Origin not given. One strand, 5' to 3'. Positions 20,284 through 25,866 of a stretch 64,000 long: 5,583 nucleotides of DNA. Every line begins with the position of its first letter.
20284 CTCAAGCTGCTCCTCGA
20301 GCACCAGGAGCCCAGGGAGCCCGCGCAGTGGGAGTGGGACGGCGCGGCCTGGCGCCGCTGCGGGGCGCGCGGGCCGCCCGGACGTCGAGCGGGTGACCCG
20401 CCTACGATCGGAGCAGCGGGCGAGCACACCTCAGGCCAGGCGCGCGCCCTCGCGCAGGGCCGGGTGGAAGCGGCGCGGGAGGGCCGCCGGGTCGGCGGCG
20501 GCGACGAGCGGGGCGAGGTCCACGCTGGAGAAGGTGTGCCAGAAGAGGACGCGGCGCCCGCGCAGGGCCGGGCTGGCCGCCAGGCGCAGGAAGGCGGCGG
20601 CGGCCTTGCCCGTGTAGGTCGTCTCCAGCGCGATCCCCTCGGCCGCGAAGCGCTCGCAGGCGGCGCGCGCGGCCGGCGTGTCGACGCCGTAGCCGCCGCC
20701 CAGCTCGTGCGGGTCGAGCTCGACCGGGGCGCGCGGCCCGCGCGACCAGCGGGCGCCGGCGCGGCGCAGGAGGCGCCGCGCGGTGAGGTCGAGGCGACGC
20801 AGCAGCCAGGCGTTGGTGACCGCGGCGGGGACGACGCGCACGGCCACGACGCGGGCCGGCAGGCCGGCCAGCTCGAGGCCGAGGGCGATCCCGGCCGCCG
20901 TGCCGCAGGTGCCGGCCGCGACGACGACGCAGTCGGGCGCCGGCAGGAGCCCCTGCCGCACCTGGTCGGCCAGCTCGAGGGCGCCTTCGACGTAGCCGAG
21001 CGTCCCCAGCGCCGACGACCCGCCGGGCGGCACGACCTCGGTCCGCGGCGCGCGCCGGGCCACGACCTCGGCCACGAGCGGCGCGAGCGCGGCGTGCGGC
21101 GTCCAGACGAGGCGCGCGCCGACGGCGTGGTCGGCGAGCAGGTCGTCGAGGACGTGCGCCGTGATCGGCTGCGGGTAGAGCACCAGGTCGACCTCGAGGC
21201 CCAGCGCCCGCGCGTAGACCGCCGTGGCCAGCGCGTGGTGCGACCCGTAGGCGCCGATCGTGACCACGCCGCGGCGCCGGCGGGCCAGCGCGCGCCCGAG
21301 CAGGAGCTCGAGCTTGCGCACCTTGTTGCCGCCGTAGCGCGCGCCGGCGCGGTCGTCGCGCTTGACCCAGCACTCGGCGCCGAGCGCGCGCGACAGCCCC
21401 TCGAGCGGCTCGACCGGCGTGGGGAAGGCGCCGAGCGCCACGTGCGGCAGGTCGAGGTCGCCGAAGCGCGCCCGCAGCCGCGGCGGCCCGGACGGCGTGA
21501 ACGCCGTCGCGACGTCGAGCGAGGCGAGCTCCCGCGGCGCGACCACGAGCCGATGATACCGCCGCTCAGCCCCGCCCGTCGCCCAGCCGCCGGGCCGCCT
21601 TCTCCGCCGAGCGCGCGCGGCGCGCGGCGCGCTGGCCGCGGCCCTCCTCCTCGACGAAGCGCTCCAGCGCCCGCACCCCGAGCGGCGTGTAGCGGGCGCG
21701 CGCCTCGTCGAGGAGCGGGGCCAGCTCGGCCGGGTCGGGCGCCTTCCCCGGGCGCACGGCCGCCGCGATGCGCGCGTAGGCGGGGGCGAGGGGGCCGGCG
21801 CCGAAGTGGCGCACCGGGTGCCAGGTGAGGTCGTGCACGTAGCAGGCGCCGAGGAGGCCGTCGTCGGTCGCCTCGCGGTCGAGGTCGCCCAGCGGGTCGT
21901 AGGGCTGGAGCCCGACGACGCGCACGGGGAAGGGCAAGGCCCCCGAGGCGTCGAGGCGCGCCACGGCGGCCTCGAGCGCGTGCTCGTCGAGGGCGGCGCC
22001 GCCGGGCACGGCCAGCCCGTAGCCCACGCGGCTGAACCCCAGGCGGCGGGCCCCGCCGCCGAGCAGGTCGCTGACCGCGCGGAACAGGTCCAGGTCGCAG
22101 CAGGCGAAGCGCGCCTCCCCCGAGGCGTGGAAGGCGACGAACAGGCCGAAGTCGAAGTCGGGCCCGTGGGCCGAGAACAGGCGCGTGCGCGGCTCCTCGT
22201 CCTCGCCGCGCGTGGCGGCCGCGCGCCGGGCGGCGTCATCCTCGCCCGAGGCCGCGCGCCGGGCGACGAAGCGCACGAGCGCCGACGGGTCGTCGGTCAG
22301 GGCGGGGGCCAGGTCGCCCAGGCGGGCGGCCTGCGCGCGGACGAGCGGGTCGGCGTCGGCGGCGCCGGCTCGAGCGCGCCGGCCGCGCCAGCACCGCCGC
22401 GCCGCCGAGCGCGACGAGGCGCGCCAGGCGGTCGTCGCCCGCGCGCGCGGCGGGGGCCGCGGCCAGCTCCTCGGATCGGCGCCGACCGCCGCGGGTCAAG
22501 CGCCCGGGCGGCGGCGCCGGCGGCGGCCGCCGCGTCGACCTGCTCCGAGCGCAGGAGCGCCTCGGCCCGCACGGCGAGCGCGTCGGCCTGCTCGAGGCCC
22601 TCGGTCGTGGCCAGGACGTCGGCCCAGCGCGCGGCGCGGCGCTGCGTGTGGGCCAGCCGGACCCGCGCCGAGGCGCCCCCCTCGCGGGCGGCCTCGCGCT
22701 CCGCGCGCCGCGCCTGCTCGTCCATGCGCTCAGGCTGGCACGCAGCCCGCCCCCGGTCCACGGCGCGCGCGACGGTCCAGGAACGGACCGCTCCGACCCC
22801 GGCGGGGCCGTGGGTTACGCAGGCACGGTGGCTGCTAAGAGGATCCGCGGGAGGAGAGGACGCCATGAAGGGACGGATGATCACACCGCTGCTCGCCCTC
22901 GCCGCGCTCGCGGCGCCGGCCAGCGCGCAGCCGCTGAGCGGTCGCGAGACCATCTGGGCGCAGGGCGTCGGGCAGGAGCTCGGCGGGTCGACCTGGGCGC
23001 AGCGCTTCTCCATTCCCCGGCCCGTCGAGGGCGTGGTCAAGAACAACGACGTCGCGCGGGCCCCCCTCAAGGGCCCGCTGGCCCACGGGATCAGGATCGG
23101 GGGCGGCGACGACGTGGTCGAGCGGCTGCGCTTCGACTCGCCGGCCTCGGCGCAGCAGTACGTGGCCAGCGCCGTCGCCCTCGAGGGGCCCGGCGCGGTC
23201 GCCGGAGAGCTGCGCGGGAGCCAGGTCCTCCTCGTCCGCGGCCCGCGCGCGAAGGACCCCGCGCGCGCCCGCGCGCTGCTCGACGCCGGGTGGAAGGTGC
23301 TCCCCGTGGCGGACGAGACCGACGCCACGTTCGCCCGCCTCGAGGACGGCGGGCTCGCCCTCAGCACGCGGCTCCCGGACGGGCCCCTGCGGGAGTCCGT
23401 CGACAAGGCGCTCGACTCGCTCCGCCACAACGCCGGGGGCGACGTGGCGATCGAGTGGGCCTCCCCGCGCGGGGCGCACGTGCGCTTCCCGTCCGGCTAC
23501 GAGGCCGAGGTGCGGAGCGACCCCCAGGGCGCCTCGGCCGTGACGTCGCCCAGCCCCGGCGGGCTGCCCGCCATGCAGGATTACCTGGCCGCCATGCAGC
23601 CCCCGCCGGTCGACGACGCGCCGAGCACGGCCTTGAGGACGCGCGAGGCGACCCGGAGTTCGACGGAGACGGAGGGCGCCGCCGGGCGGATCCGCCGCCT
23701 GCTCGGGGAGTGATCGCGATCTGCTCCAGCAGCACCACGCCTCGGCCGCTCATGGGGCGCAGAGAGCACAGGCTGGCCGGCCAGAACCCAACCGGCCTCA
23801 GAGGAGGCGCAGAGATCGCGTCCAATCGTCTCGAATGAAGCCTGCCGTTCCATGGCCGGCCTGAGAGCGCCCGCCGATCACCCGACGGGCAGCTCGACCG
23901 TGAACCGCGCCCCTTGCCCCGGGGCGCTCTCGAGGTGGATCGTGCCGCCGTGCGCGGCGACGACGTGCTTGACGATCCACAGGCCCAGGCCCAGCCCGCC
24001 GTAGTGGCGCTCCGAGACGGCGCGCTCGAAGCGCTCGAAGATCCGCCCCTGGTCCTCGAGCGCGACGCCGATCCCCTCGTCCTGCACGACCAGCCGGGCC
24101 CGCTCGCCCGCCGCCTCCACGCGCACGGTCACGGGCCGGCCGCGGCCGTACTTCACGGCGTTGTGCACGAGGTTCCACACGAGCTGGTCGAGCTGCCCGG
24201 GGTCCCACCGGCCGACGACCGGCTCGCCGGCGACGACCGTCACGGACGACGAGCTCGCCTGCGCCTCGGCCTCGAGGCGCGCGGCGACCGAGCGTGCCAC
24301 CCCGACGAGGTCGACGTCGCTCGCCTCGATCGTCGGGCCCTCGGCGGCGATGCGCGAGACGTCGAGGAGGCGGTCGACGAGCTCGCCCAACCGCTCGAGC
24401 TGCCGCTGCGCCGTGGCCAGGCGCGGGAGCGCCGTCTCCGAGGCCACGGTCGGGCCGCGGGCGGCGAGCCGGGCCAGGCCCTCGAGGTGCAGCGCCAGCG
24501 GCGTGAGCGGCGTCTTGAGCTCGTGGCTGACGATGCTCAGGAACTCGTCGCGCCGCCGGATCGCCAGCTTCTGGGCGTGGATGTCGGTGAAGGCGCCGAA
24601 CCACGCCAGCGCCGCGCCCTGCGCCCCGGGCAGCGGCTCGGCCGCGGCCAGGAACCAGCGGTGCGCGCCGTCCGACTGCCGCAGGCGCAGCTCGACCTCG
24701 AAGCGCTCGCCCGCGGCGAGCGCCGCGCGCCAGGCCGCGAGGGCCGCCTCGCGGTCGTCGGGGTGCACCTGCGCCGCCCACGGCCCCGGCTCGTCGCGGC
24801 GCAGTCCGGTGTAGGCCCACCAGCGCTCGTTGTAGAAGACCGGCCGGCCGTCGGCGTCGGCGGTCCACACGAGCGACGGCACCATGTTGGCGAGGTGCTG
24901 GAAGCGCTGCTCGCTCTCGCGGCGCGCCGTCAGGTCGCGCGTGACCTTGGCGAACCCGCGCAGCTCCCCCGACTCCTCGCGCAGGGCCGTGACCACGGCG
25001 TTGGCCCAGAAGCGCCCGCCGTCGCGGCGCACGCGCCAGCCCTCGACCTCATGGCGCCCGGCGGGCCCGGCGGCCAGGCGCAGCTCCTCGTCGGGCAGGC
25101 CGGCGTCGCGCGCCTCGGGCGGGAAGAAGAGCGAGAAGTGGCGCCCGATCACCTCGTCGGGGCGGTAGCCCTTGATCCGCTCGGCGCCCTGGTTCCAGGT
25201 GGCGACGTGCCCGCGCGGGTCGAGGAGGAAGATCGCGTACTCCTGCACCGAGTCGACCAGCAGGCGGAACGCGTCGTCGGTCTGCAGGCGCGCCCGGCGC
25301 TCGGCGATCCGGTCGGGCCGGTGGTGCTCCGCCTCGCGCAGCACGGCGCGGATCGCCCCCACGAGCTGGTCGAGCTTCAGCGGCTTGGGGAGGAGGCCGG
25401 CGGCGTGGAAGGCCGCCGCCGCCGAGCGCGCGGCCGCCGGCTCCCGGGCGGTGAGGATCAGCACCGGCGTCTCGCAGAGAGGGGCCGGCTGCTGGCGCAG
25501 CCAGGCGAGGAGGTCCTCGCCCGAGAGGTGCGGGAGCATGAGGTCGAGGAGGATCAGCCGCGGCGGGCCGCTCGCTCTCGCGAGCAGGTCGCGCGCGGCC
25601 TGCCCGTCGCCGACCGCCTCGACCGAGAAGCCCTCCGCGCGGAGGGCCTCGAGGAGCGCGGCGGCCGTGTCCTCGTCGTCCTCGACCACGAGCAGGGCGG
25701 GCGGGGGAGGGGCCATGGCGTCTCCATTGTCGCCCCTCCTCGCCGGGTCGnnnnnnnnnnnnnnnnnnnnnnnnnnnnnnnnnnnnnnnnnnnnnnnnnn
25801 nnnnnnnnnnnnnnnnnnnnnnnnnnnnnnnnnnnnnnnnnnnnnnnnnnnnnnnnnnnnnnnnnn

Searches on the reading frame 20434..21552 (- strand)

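Call 44: search_protein_families(library=pfam, max_evalue=0.00001, proteins=[window:20434-21552:-])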
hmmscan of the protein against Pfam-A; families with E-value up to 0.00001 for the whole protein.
window:20434-21552:- (373 aa): 1 family
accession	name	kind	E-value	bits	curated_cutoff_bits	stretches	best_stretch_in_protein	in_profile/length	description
PF00291.31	PALP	-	9.5e-38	130.6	35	1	40-340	3-294/295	Pyridoxal-phosphate dependent enzyme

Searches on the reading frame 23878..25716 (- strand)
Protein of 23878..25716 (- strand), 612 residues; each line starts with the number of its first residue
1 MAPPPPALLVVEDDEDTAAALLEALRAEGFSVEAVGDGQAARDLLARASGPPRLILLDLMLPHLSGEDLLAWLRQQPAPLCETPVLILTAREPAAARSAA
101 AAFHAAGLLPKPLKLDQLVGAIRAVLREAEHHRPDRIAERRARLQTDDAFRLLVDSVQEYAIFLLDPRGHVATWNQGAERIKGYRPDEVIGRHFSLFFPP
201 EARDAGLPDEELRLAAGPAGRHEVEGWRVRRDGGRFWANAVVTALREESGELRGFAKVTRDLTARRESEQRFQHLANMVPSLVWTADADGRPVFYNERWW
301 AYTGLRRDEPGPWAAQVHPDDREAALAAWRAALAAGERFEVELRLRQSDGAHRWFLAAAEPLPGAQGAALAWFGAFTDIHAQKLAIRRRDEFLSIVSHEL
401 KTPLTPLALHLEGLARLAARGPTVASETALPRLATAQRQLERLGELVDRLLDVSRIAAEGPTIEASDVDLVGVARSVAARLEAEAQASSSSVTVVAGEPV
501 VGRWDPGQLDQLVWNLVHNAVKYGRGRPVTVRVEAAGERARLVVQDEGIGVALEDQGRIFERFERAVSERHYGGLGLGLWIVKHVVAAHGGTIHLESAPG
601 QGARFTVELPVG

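Call 7: search_protein_families(library=pfam, max_evalue=0.01, proteins=[window:23878-25716:-])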
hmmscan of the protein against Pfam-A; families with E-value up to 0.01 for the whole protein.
window:23878-25716:- (612 aa): 9 families
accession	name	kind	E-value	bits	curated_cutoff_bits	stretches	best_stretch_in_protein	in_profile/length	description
PF02518.31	HATPase_c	-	5.6e-29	101.3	26.4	1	505-611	2-109/111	Histidine kinase-, DNA gyrase B-, and HSP90-like ATPase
PF13426.13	PAS_9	-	1.3e-22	80.4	27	2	161-264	3-103/103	PAS domain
PF08448.16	PAS_4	-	9.4e-21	74.5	23.1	2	155-267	2-110/110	PAS fold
PF08447.18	PAS_3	-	4.1e-20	72.3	25.6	2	293-370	2-83/89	PAS fold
PF00989.32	PAS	-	7.6e-19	68.2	22.6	2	160-261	12-112/113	PAS fold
PF00072.30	Response_reg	-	8.1e-19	68.3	30.2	1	9-123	2-111/111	Response regulator receiver domain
PF00512.31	HisKA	-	1.9e-13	50.7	26.9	1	389-458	2-65/66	His Kinase A (phospho-acceptor) domain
PF13188.13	PAS_8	-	3.2e-09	36.8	21.8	1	270-323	1-56/65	PAS domain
PF13581.12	HATPase_c_2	-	0.00095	19.6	27.4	1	513-585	36-108/127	Histidine kinase-like ATPase domain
